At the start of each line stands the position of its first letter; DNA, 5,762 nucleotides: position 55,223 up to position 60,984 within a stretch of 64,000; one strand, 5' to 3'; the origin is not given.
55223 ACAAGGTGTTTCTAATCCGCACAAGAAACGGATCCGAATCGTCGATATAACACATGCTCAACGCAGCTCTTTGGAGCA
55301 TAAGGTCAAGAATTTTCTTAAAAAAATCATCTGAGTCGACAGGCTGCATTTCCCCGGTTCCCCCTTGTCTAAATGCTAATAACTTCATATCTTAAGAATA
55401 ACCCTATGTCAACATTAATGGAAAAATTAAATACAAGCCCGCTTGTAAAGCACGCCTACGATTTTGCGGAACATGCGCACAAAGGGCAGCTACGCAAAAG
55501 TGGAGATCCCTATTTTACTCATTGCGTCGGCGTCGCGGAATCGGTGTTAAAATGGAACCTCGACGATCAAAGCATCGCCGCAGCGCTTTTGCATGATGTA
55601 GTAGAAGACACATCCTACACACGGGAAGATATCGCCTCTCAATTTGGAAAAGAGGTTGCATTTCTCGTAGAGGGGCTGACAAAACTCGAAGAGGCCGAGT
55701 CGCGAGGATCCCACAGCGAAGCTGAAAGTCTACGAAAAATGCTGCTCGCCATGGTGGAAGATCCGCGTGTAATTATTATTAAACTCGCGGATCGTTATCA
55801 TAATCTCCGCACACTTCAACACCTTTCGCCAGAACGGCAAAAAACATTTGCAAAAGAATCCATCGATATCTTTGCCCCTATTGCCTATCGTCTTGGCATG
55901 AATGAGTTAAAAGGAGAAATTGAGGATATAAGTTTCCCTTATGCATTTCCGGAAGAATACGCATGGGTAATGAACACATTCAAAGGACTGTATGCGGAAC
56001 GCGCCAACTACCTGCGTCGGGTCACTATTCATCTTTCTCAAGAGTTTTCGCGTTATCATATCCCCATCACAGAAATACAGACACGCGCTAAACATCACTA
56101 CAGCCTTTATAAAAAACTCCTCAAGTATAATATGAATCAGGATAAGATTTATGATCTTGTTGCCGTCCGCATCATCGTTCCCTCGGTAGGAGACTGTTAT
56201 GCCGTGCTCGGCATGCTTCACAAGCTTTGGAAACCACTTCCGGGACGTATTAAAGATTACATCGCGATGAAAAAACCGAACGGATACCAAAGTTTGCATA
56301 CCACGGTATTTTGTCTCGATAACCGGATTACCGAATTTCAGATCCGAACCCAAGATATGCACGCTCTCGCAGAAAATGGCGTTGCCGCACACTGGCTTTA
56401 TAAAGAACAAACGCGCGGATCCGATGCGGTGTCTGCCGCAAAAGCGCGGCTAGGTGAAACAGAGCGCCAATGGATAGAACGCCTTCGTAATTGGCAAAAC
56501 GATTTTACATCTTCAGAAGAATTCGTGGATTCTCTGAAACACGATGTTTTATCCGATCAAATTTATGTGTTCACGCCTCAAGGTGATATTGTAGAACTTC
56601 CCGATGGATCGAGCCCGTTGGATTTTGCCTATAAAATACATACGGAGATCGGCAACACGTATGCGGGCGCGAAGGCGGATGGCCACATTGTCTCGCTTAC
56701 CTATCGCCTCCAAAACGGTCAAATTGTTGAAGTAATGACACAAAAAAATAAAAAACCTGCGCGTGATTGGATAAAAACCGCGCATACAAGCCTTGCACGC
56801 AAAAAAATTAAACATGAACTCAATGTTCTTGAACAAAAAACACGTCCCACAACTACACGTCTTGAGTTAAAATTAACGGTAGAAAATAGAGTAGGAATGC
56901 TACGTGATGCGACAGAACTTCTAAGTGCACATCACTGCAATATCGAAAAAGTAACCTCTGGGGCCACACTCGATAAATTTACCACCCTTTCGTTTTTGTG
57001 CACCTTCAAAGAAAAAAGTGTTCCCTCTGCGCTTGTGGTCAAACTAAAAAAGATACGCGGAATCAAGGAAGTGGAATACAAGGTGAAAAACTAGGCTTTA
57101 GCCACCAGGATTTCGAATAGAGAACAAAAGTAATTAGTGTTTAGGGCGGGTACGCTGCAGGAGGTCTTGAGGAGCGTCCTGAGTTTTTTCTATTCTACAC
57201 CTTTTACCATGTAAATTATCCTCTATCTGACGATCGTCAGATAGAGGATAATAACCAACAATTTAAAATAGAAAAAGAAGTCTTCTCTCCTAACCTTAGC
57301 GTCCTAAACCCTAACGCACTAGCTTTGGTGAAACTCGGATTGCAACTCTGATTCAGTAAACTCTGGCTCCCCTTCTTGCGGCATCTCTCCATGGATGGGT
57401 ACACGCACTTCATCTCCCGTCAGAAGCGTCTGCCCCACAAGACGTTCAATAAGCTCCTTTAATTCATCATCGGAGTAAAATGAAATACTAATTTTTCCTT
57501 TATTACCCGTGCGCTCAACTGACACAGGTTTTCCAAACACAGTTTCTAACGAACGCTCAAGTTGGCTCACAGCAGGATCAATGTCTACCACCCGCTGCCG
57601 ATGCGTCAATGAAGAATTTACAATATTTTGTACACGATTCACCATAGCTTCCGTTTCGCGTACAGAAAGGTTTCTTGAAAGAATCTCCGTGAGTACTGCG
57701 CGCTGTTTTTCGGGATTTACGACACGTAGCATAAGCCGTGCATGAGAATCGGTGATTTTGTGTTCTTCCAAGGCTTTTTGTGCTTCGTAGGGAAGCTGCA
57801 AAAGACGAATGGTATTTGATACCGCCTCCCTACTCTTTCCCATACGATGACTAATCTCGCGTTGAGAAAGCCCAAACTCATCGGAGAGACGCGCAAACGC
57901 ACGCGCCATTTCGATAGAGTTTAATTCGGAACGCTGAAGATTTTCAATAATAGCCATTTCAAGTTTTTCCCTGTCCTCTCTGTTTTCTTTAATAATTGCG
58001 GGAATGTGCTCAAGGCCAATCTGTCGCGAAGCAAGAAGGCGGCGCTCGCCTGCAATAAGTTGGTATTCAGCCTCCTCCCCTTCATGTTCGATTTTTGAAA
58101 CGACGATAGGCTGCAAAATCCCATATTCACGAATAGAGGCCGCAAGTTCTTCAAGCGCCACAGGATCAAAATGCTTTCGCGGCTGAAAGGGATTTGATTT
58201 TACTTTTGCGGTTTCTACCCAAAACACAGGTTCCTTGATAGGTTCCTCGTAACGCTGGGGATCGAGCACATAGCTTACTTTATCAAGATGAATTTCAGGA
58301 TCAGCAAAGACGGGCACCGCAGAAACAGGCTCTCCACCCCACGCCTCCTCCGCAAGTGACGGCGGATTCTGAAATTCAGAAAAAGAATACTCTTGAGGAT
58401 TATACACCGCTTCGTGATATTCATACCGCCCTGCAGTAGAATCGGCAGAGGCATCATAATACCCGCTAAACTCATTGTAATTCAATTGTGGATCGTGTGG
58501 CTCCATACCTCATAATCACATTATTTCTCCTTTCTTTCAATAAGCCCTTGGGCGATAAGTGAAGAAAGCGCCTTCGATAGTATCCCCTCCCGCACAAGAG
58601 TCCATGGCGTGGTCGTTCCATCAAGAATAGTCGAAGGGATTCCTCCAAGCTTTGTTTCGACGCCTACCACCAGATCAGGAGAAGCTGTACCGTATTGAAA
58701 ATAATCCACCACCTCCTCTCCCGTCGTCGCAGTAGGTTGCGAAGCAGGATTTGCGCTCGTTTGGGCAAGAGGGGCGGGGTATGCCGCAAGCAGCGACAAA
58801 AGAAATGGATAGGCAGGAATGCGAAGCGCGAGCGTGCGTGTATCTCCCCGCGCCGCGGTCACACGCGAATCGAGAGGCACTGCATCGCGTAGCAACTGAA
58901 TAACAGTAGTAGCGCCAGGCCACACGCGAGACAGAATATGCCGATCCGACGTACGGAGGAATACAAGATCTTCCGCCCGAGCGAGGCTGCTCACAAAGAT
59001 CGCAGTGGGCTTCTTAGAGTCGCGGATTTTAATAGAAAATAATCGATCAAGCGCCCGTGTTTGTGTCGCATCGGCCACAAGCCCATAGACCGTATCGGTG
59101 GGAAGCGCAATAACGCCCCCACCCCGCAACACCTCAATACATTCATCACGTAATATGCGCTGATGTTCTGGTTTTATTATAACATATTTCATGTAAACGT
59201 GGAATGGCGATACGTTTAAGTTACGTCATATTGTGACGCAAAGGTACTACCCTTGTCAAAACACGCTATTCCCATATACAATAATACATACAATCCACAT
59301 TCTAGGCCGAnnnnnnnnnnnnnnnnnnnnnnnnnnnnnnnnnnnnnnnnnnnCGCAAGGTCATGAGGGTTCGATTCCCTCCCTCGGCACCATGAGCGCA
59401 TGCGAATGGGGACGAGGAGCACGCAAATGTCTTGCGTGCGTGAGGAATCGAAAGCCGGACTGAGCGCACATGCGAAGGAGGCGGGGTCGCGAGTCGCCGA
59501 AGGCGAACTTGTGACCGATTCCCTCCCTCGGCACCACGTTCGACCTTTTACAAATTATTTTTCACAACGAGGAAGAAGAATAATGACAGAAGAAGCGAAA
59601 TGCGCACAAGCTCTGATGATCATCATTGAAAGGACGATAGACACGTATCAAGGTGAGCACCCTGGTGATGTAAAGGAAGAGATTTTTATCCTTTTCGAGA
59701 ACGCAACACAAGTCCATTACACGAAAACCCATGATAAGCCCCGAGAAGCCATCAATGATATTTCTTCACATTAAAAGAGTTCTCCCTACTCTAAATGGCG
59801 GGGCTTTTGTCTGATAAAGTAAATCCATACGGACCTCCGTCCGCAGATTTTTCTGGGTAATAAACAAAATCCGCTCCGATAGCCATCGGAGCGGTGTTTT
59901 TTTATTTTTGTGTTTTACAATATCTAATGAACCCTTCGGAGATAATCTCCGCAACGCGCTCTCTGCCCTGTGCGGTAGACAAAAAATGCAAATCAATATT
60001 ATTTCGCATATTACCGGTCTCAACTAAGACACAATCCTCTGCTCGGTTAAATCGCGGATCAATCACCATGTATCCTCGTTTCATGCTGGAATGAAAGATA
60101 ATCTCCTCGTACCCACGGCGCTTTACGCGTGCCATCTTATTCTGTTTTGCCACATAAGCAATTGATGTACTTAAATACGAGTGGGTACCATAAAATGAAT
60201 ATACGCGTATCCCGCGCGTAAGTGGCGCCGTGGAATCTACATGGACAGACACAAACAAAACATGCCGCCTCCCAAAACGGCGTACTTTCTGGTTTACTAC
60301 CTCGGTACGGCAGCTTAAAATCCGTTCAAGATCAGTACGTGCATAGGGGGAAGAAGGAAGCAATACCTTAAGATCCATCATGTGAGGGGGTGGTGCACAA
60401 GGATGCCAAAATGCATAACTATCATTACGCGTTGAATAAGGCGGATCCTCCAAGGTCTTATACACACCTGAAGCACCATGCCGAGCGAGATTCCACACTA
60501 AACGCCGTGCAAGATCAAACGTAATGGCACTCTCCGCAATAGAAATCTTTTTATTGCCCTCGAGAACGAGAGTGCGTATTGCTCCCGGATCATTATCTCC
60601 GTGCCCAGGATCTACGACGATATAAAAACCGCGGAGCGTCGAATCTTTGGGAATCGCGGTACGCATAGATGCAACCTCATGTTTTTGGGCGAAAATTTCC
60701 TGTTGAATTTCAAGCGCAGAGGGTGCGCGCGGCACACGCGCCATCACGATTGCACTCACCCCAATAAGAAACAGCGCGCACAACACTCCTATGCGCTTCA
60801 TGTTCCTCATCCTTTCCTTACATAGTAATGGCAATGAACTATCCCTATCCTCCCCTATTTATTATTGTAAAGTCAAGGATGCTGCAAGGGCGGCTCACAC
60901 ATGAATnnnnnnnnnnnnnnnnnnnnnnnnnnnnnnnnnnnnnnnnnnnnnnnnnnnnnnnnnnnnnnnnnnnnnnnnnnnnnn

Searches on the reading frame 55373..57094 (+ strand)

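Call 10: search_protein_families(library=pfam, proteins=[window:55373-57094:+], max_evalue=0.001)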
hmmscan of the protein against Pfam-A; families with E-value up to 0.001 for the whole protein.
window:55373-57094:+ (573 aa): 7 families
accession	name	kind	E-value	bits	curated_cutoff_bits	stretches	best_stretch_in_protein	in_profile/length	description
PF13328.12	HD_4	-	1.5e-48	164.9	27.2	1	28-176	1-155/156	HD domain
PF04607.23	RelA_SpoT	-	1.5e-38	132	27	1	237-347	1-112/113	Region found in RelA / SpoT proteins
PF02824.27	TGS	-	2.7e-20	72.6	22.2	1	397-456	1-60/60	TGS domain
PF01966.28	HD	-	1.1e-10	42.2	22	1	47-144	1-115/116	HD domain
PF01842.31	ACT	-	2.2e-07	31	27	1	499-562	3-65/66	ACT domain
PF13291.12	ACT_4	-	4.1e-06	27.8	27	1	497-568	7-79/80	ACT domain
PF22629.2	ACT_AHAS_ss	-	5.8e-05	23.6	27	1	499-535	1-37/67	AHAS small subunit-like ACT domain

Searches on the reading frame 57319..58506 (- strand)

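Call 10: search_protein_families(library=pfam, proteins=[window:57319-58506:-], max_evalue=0.001)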
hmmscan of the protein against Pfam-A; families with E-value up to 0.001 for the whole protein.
window:57319-58506:- (395 aa): 3 families
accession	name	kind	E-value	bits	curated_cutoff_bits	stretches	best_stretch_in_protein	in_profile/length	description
PF17762.8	HTH_ParB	-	6.9e-31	106.9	22.6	1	194-293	2-101/102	ParB HTH domain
PF02195.25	ParB_N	-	9.8e-29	99.7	26.3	1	97-191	6-95/95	ParB N-terminal domain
PF23552.2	ParB_C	-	2.3e-08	33.8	23.8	1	310-356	2-49/50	ParB dimerisation domain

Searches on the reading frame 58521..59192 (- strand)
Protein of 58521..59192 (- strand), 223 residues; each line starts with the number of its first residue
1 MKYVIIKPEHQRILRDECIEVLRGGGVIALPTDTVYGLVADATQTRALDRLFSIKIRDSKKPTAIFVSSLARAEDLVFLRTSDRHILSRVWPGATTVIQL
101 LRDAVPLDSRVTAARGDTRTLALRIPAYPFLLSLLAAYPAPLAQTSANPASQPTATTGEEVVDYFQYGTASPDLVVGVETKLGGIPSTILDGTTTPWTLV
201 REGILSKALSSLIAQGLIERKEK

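Call 10: search_protein_families(library=pfam, proteins=[window:58521-59192:-], max_evalue=0.001)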
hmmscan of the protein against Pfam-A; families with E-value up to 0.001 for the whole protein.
window:58521-59192:- (223 aa): 1 family
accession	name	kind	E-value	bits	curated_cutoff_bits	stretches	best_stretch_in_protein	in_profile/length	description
PF01300.24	Sua5_yciO_yrdC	-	1.4e-37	129.4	25.1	1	20-203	1-178/178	Telomere recombination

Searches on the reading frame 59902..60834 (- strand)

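Call 10: search_protein_families(library=pfam, proteins=[window:59902-60834:-], max_evalue=0.001)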
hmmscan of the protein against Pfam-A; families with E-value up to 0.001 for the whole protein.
window:59902-60834:- (310 aa): 1 family
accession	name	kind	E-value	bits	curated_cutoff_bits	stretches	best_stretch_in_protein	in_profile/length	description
PF01520.23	Amidase_3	-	6.4e-15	56.1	27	1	72-301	1-171/174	N-acetylmuramoyl-L-alanine amidase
